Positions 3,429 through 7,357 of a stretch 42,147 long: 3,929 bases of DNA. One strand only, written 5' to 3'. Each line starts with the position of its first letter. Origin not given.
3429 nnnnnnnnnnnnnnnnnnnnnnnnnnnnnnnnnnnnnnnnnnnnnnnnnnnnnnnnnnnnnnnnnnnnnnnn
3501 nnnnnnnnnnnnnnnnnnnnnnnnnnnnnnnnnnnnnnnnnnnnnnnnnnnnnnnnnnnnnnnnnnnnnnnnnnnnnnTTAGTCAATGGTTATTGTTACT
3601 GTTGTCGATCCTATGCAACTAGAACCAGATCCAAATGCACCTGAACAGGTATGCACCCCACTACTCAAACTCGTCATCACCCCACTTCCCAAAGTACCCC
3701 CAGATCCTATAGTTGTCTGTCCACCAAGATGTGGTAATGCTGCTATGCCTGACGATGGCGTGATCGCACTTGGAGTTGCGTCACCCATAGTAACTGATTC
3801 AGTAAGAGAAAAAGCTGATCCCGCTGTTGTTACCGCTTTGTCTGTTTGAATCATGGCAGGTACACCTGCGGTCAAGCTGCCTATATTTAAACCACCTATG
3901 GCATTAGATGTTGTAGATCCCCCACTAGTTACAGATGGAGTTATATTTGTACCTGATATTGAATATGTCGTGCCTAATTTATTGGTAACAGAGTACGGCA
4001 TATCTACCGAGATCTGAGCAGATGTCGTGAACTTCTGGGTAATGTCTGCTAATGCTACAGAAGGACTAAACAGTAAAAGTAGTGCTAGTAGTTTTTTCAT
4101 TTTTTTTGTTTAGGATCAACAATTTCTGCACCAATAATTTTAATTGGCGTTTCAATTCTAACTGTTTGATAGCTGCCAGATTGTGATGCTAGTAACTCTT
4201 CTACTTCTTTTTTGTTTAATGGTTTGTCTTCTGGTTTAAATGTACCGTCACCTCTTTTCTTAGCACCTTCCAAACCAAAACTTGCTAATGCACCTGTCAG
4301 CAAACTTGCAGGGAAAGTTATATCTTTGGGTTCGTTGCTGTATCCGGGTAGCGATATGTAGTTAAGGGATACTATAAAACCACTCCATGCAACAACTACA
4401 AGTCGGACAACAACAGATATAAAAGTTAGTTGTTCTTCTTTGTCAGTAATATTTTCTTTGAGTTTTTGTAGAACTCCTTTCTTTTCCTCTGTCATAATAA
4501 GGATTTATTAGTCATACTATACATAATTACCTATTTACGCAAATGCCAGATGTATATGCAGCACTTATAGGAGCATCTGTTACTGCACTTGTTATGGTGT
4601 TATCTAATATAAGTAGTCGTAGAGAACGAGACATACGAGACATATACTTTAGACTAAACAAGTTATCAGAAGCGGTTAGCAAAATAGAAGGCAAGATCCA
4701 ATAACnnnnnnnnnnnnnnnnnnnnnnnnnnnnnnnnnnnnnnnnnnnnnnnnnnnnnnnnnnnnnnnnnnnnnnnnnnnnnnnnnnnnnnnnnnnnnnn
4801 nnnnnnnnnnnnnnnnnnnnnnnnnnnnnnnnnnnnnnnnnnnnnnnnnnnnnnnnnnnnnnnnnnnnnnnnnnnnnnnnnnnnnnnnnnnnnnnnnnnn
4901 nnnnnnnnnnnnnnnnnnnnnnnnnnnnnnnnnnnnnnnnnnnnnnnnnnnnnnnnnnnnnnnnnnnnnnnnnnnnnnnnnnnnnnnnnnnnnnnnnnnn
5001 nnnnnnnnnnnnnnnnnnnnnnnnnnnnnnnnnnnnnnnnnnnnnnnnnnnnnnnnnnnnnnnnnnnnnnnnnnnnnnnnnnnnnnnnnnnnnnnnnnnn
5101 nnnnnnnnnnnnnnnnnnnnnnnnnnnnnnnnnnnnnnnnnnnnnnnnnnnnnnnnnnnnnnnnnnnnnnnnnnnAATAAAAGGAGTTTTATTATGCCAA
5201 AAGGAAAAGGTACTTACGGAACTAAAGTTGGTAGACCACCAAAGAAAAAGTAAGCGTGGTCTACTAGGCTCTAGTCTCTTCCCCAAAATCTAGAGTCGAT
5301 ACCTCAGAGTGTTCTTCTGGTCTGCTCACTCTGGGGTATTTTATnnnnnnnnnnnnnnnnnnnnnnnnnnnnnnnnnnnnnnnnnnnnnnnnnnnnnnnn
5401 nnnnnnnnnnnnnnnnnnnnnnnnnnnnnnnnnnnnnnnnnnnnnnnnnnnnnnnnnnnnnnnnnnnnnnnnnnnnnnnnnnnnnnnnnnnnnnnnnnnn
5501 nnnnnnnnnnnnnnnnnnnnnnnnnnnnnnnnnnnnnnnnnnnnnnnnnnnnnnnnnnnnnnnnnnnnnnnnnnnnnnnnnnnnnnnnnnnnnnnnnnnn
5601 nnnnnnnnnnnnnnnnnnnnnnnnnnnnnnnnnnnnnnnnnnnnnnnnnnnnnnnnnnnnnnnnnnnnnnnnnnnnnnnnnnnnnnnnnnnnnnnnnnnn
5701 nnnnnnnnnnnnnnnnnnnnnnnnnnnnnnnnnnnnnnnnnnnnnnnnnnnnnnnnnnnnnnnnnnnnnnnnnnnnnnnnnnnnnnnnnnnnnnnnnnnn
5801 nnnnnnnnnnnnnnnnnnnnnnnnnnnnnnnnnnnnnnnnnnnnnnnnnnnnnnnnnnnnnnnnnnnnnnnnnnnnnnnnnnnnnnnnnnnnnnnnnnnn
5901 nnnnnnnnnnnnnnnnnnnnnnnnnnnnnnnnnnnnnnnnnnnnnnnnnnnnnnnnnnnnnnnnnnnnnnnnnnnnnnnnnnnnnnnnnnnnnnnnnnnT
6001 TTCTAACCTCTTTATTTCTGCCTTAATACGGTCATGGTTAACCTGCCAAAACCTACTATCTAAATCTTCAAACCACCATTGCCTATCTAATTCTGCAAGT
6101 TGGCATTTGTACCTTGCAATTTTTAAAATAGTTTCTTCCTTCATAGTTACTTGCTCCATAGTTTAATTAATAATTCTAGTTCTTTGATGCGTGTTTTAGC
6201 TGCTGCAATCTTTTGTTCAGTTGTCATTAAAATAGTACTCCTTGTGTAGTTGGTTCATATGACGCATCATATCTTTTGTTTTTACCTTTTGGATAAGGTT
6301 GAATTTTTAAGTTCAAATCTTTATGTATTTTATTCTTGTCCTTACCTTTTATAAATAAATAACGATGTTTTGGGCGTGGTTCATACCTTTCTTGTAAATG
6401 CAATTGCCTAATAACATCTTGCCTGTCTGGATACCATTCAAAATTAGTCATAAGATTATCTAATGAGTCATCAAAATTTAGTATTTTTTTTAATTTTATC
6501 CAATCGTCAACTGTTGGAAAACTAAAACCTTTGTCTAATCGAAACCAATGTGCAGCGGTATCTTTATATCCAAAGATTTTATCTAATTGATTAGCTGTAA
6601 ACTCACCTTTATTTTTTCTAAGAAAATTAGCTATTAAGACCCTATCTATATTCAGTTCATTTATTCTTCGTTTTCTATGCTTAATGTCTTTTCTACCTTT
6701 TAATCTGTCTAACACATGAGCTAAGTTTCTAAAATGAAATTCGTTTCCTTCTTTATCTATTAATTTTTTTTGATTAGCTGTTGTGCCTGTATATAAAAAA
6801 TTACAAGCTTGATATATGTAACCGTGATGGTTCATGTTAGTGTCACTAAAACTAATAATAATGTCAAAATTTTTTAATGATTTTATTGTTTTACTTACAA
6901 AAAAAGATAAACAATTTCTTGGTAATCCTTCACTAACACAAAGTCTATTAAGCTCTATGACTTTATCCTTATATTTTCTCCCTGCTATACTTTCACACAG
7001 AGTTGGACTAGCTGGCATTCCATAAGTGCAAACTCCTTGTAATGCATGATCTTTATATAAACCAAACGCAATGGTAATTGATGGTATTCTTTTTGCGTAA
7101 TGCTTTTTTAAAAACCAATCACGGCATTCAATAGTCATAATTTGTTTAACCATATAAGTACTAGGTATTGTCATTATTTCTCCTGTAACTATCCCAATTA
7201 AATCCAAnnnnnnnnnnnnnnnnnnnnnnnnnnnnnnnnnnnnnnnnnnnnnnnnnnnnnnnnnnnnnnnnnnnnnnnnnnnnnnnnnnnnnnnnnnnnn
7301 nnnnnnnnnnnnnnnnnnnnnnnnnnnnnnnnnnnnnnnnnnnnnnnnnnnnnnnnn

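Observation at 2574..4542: Self-contained four-gene cassette of exported or membrane proteins of unrecognised family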

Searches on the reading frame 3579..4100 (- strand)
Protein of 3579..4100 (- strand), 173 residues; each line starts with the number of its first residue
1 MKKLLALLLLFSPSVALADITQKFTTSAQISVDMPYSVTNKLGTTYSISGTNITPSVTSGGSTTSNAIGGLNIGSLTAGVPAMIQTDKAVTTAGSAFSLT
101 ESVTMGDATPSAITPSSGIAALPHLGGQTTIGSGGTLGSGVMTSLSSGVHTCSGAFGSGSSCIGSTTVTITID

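Call 5: search_protein_families(library=pfam, proteins=[window:3579-4100:-], max_evalue=1)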
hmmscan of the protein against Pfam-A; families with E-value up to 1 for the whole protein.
window:3579-4100:- (173 aa): 0 families

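Call 6: search_protein_families(library=phrogs, proteins=[window:3579-4100:-], max_evalue=1)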
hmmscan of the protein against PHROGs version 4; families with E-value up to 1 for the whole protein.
window:3579-4100:- (173 aa): 2 families
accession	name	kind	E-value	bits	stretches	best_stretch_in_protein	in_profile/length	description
phrog_564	-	unknown function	5.3e-29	102.3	1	1-173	1-163/164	-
phrog_650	-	unknown function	0.00045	21.3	1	36-103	51-118/147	-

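Call 18: search_dna_similar(query=window:3579-4100:-, collection=phages, mode=protein, max_rows=30, rows=spread, max_evalue=0.001)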
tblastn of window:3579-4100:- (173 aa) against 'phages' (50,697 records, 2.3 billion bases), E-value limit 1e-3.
Records with a match: 89; places in all: 89; records where one place covers at least 80% of the query: 6.
Best place of each record, by identity: 80-90% 1; 60-80% 5; <60% 83.
By first word of the organism name: Synechococcus 47; Cyanophage 27; Marine 9; Prochlorococcus 5; uncultured 1.
By host as written in the record: Synechococcus 25; - 21; Synechococcus sp. WH 7803 7; Synechococcus sp. WH8102 5; Prochlorococcus MED4 4; Synechococcus sp. WH7803 4; Parasynechococcus marenigrum WH 8102 3; Synechococcus sp. WH8109 3; and 10 more.
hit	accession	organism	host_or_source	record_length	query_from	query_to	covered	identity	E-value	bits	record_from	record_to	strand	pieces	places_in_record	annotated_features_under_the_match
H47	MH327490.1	Marine virus AG-345-A17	single cell amplified by WGA-X; seawater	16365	18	173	90%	82.1%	2e-51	181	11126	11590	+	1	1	record has no annotation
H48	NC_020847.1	Prochlorococcus phage MED4-184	Prochlorococcus MED4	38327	1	173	100%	65.9%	9e-42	154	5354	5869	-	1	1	hypothetical protein (x3)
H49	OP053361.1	Cyanophage S-TIM61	Synechococcus sp. CC9605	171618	16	123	62%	50.0%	4e-14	75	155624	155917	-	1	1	hypothetical protein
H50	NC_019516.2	Cyanophage S-TIM5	Parasynechococcus marenigrum WH 8102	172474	16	123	62%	50.0%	4e-14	75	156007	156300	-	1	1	hypothetical protein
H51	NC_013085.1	Synechococcus phage S-RSM4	-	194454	1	123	71%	39.5%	1e-9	62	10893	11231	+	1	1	hypothetical cyanophage protein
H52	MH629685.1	Synechococcus virus S-PRM1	Synechococcus sp. WH 7803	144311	16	123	62%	42.7%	5e-10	63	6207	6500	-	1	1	hypothetical protein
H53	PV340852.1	Synechococcus phage Sf-CH5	Synechococcus sp. WH8102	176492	16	123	62%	41.8%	9e-11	65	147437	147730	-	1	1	hypothetical protein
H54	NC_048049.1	Synechococcus phage S-T4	Synechococcus sp. WH 7803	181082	16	119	60%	38.5%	6e-9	60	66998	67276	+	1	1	hypothetical protein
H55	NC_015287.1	Synechococcus phage S-SSM7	Synechococcus sp. WH8109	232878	18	108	53%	42.6%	5e-7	54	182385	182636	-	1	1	hypothetical protein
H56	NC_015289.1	Synechococcus phage S-SSM5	Synechococcus sp. WH8102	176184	1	112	65%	34.2%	5e-5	48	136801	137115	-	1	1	hypothetical protein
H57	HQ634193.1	Cyanophage P-RSM6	Prochlorococcus NATL2A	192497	13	121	63%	33.9%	7e-6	50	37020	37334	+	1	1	hypothetical protein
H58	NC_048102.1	Synechococcus phage S-P4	Synechococcus sp. WH 7803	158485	1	111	64%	32.4%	1e-5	50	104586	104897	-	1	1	hypothetical protein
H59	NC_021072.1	Synechococcus phage Syn30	Synechococcus sp. WH7803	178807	1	111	64%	31.5%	2e-5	49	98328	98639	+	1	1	OMP1 protein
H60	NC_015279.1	Synechococcus phage S-SM2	Synechococcus sp. WH8017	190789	12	114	60%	33.3%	9e-6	50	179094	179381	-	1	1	hypothetical protein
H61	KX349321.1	Cyanophage S-RIM12_Sn_07_0910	Synechococcus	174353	12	112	58%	34.0%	1e-5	50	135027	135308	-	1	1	hypothetical protein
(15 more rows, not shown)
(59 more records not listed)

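Call 23: get_annotated_region(hit=H59, flank=4000)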
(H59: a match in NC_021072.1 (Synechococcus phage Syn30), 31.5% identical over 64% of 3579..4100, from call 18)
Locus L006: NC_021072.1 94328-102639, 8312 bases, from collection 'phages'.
description: Cyanophage Syn30 genomic sequence.
organism: Synechococcus phage Syn30 (NCBI taxid 536474)
taxonomy: Viruses; Duplodnaviria; Heunggongvirae; Uroviricota; Caudoviricetes; Kyanoviridae; Leucotheavirus; Leucotheavirus syn30
host: Synechococcus sp. WH7803; source: NE Providence Channel; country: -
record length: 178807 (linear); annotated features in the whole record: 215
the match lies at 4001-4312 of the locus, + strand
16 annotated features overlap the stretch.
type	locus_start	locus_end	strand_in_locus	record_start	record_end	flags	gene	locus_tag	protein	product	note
CDS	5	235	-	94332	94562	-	-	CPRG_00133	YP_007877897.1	hypothetical protein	-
CDS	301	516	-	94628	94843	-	-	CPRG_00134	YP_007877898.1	hypothetical protein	-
CDS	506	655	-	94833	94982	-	-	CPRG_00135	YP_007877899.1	hypothetical protein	-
CDS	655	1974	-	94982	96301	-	-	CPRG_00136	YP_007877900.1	alkaline phosphatase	-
CDS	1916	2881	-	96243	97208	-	-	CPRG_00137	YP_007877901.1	phosphate transporter subunit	-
CDS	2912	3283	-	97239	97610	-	-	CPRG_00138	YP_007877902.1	hypothetical protein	-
CDS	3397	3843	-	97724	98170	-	-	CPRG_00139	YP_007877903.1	Hsp20 heat shock protein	-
CDS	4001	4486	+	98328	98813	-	-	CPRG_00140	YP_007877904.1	OMP1 protein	-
CDS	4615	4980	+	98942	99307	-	-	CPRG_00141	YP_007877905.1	hypothetical protein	similar to gp166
CDS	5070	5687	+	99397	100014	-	-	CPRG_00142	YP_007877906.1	hypothetical protein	-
CDS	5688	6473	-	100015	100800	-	-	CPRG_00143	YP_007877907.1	hypothetical protein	-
CDS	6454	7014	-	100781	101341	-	-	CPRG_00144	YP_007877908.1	hypothetical protein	-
CDS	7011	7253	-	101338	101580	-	-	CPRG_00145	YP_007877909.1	plasmid stability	-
CDS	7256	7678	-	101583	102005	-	-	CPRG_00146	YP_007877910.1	hypothetical protein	-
CDS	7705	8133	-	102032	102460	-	-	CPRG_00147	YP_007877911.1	translation repressor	-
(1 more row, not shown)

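Call 24: search_protein_families(library=ncbifam, proteins=[window:3579-4100:-], max_evalue=1)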
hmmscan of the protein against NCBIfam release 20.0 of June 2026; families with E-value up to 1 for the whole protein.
window:3579-4100:- (173 aa): 0 families

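Call 25: search_protein_families(library=padloc, proteins=[window:3579-4100:-], max_evalue=1)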
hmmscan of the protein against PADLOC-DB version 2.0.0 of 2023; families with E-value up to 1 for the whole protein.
window:3579-4100:- (173 aa): 0 families

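Call 39: search_solved_structures(query=A2, max_evalue=10)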
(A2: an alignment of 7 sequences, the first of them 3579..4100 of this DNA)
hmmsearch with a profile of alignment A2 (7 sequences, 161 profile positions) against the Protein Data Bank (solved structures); distinct sequences matched with E-value up to 10: 2.
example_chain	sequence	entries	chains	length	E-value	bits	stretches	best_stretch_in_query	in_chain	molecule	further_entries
9f01_E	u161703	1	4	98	0.63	13.3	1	15-88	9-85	nanobody DAM21.3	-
3qds_A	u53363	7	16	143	0.86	12.8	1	133-156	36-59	BOLETUS EDULIS LECTIN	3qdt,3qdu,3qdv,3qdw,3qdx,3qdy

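Call 60: get_annotated_region(hit=H50, flank=5000)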
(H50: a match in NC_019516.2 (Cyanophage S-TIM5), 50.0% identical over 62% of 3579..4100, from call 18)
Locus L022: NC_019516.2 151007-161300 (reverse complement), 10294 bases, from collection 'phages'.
description: Cyanophage S-TIM5, complete genome.
organism: Cyanophage S-TIM5 (NCBI taxid 1137745)
taxonomy: Viruses; Duplodnaviria; Heunggongvirae; Uroviricota; Caudoviricetes; Aurunvirus; Aurunvirus STIM5
host: Parasynechococcus marenigrum WH 8102; source: surface waters from the Gulf of Aqaba, Red Sea; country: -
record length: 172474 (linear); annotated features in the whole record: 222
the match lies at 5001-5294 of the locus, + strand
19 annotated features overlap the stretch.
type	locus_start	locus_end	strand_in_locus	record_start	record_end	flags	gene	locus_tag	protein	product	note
CDS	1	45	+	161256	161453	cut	-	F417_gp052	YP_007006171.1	hypothetical protein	-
CDS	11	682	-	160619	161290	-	-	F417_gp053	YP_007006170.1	thymidylate synthase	DNA replication metabolism modification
CDS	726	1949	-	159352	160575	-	-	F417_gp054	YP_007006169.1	virion structural protein and packaging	-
CDS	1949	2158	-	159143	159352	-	-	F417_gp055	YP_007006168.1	hypothetical protein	-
CDS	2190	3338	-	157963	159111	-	-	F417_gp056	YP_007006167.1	HNH endonuclease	-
CDS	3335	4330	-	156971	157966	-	-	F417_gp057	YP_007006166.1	ATPase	Bacterial-like gene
CDS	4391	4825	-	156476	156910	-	-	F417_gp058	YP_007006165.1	Hsp20 heat shock protein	Bacterial-like gene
CDS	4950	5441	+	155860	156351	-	-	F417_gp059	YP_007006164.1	hypothetical protein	-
CDS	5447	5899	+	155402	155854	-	-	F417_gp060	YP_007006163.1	hypothetical protein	-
CDS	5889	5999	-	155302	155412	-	-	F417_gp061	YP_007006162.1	hypothetical protein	-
CDS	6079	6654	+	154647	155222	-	-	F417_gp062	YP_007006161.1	hypothetical protein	-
CDS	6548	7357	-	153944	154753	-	-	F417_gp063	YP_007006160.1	hypothetical protein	-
CDS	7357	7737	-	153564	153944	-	-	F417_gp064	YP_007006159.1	hypothetical protein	-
CDS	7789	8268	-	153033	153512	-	-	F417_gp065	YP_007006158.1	hypothetical protein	-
CDS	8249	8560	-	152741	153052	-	-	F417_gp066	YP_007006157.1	hypothetical protein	-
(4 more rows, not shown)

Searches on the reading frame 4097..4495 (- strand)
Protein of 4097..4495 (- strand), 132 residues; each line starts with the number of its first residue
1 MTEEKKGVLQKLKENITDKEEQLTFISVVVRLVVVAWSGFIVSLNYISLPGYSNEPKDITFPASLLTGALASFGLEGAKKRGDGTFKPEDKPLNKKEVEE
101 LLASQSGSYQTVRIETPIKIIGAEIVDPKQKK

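Call 5: search_protein_families(library=pfam, proteins=[window:4097-4495:-], max_evalue=1)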
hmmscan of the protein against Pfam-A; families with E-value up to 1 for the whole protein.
window:4097-4495:- (132 aa): 1 family
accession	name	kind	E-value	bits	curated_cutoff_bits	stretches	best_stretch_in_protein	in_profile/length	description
PF20048.4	DUF6450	-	3.3e-21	75.3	25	1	18-80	2-67/68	Domain of unknown function (DUF6450)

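Call 6: search_protein_families(library=phrogs, proteins=[window:4097-4495:-], max_evalue=1)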
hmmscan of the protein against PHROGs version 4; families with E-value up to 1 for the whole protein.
window:4097-4495:- (132 aa): 4 families
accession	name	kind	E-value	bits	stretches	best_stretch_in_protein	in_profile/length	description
phrog_2714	-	unknown function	1.5e-34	119.9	1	3-123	10-134/139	-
phrog_721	-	unknown function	1.3e-20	74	1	11-97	7-93/97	-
phrog_21865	-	unknown function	4.5e-07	30.8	1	20-81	3-60/74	-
phrog_11629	-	unknown function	0.053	14.5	1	8-42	24-58/61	-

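Call 20: search_dna_similar(query=window:4097-4495:-, collection=phages, mode=protein, max_rows=30, rows=spread, max_evalue=0.001)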
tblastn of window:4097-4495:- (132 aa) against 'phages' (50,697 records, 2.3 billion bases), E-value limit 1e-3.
Records with a match: 310; places in all: 310; records where one place covers at least 80% of the query: 103.
Best place of each record, by identity: <60% 310.
By first word of the organism name: Synechococcus 195; Cyanophage 71; Prochlorococcus 34; Marine 9; Tiamatvirus 1.
By host as written in the record: - 129; Synechococcus 51; Synechococcus sp. WH7803 21; Synechococcus sp. WH8102 18; Synechococcus sp. 16; Synechococcus sp. WH 7803 7; Prochlorococcus sp. NATL2A 6; Prochlorococcus sp. NATL1A 6; and 23 more.
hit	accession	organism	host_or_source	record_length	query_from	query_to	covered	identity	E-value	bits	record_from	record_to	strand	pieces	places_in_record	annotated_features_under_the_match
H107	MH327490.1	Marine virus AG-345-A17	single cell amplified by WGA-X; seawater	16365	1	132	100%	52.2%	1e-25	105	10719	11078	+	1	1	record has no annotation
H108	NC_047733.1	Synechococcus phage S-RIM8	Synechococcus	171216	7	120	86%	47.9%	2e-18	85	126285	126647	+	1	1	hypothetical protein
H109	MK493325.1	Synechococcus phage S-RIM8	Synechococcus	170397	7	120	86%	47.9%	9e-15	75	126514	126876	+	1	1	hypothetical protein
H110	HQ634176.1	Cyanophage P-RSM3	Prochlorococcus NATL2A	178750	3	121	90%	44.0%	2e-20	91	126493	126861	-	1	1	hypothetical protein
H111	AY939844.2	Prochlorococcus phage P-SSM2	Prochlorococcus sp. NATL1A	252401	7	120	86%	45.0%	2e-20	91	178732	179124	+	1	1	hypothetical protein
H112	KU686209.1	Synechococcus phage S-CAM22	Synechococcus sp.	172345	7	120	86%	44.2%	4e-12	67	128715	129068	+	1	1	hypothetical protein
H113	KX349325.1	Cyanophage S-RIM12_W1_24_0910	Synechococcus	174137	10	120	84%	44.4%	2e-11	65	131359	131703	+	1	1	hypothetical protein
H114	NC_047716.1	Cyanophage S-RIM12 isolate RW_06_0310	Synechococcus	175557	10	120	84%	44.4%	2e-11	65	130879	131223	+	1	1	hypothetical protein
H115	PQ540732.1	Prochlorococcus phage P-SCSP-R27W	Prochlorococcus marinus str. NATL2A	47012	3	105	78%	46.2%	2e-15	77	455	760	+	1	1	record has no annotation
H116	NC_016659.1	Cyanophage NATL2A-133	Prochlorococcus sp. NATL2A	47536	2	104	78%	45.2%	3e-15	76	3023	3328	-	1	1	hypothetical protein (x2)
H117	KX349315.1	Cyanophage S-RIM12_RW_14_0101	Synechococcus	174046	18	120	78%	45.0%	1e-11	66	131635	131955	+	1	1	hypothetical protein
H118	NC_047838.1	Synechococcus phage Bellamy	Synechococcus str. WH8109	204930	7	121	87%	39.8%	2e-18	86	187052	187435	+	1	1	241: hypothetical protein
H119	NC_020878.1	Prochlorococcus phage P-GSP1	Prochlorococcus marinus MED4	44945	6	100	72%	45.4%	3e-13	71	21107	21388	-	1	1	hypothetical protein (x3)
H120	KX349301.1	Cyanophage S-RIM14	Synechococcus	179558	36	97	47%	45.2%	1e-7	55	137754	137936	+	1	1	hypothetical protein (x2)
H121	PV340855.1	Synechococcus phage Sf-FR1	Synechococcus sp. WH8102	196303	36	100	49%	41.5%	4e-8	56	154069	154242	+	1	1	DUF6450 domain-containing protein | petE plastocyanine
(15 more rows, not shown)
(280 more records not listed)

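Call 24: search_protein_families(library=ncbifam, proteins=[window:4097-4495:-], max_evalue=1)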
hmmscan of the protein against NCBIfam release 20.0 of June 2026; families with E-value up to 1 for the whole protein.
window:4097-4495:- (132 aa): 0 families

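Call 25: search_protein_families(library=padloc, proteins=[window:4097-4495:-], max_evalue=1)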
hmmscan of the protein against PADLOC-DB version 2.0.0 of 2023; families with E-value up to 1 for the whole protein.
window:4097-4495:- (132 aa): 0 families

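Call 59: get_annotated_region(hit=H119, flank=4000)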
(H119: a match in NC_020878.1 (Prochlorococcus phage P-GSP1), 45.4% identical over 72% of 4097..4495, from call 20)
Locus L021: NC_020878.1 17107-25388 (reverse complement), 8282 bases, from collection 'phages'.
description: Prochlorococcus phage P-GSP1 genomic sequence.
organism: Prochlorococcus phage P-GSP1 (NCBI taxid 382262)
taxonomy: Viruses; Duplodnaviria; Heunggongvirae; Uroviricota; Caudoviricetes; Autographiviridae; Lingvirus; Lingvirus PGSP1
host: Prochlorococcus marinus MED4; source: -; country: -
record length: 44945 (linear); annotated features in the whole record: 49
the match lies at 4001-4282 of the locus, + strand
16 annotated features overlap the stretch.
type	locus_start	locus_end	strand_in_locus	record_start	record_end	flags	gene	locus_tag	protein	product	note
CDS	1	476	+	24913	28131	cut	-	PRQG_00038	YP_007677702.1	hypothetical protein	-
CDS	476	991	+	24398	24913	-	-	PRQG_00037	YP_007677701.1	hypothetical protein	-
CDS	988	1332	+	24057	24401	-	-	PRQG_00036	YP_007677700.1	tail fiber protein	-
CDS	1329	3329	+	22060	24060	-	-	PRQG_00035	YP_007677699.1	hypothetical protein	-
CDS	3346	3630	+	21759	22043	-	-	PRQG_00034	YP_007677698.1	hypothetical protein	-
CDS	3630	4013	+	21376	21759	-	-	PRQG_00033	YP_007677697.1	hypothetical protein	-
CDS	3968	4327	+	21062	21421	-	-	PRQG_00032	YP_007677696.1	hypothetical protein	-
CDS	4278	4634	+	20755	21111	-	-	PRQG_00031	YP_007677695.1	hypothetical protein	-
CDS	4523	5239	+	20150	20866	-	-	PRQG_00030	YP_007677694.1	hypothetical protein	-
CDS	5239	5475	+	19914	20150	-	-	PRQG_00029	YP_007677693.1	hypothetical protein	-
CDS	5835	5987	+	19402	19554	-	-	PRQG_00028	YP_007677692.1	hypothetical protein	-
CDS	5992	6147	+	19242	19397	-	-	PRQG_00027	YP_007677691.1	hypothetical protein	-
CDS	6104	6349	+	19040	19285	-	-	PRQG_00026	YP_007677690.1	terminase small subunit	-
CDS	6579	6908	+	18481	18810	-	-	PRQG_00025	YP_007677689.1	HNH endonuclease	-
CDS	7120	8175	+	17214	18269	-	-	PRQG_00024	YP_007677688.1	hypothetical protein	-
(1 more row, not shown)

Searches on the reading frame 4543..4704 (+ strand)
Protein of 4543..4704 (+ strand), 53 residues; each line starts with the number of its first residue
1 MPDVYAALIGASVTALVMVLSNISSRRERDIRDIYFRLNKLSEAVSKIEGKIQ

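Call 32: search_protein_families(library=phrogs, proteins=[window:4543-4704:+], max_evalue=0.001)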
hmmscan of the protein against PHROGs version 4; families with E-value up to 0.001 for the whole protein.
window:4543-4704:+ (53 aa): 1 family
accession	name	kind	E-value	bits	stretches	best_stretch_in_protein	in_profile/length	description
phrog_26178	-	unknown function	6.4e-05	24.1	1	1-52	1-48/81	-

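Call 105: search_protein_families(library=pfam, proteins=[window:4543-4704:+], max_evalue=0.1)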
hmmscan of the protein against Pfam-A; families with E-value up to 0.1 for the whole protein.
window:4543-4704:+ (53 aa): 0 families

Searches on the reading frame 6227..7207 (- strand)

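Call 32: search_protein_families(library=phrogs, proteins=[window:6227-7207:-], max_evalue=0.001)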
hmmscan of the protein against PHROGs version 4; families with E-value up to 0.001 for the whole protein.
window:6227-7207:- (326 aa): 2 families
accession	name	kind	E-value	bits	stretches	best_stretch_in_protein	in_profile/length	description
phrog_1384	-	other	1.7e-56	192.5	2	12-170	15-176/245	Mom-like DNA modification protein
phrog_3339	-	DNA, RNA and nucleotide metabolism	5.7e-06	26.7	1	20-158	366-490/536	homing endonuclease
